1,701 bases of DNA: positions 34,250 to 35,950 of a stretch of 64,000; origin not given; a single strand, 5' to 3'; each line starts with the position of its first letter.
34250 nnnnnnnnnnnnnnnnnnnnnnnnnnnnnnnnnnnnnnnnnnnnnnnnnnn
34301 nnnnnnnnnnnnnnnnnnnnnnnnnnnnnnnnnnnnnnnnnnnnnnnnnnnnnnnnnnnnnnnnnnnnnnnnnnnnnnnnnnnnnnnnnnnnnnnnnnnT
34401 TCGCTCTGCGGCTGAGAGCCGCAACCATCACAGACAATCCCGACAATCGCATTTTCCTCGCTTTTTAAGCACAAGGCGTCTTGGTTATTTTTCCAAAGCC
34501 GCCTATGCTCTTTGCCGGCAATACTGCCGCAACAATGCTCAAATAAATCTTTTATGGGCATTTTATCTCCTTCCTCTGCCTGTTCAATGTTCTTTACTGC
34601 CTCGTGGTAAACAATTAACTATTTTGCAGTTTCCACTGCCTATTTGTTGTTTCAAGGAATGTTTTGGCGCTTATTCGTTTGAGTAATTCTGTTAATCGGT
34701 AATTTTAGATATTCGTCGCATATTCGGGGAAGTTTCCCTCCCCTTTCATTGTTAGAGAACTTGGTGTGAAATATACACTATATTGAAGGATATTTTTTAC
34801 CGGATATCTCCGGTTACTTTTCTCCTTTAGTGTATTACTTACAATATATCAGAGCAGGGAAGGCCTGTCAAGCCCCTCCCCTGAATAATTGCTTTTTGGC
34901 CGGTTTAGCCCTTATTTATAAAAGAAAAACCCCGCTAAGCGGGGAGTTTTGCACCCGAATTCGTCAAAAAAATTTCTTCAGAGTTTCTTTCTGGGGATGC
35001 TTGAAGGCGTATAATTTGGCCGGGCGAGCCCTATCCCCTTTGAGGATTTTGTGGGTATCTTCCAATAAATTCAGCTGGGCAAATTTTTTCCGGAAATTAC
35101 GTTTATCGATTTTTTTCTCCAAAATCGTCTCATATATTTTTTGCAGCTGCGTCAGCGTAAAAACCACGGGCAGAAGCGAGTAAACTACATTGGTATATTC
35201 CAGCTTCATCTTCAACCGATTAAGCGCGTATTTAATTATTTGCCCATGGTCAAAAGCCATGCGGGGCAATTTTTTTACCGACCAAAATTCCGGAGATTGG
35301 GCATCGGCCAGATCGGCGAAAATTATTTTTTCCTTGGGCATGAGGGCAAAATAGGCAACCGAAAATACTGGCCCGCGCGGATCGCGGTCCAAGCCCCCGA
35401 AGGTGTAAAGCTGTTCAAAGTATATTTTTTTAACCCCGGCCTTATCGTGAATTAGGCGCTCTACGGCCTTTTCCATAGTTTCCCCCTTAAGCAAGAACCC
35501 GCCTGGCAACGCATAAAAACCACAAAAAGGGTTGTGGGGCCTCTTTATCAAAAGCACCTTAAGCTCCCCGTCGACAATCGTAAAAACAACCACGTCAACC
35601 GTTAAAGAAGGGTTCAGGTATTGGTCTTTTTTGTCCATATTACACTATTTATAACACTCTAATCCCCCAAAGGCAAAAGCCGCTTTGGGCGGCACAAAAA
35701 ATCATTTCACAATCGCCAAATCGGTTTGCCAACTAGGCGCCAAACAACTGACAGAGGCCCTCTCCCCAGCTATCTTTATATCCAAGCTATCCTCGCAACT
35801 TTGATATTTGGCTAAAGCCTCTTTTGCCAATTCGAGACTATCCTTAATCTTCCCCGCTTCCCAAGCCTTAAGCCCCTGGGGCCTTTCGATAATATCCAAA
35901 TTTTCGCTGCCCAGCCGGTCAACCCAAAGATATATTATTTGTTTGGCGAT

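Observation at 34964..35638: NrtR-like Nudix/wHTH regulator with a degenerate Nudix box directly upstream of the triad operon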

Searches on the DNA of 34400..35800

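Call 38: search_rna_families(source=window, start=34400, end=35800, threshold=evalue, max_evalue=1)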
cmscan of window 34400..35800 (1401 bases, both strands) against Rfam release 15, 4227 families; matches with E-value up to 1: 1.
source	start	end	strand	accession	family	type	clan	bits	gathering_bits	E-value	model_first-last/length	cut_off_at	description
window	35666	35766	-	RF02126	GHRLOS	Gene; lncRNA;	-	16.4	48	0.32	1-70/70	no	Ghrelin opposite strand RNA conserved region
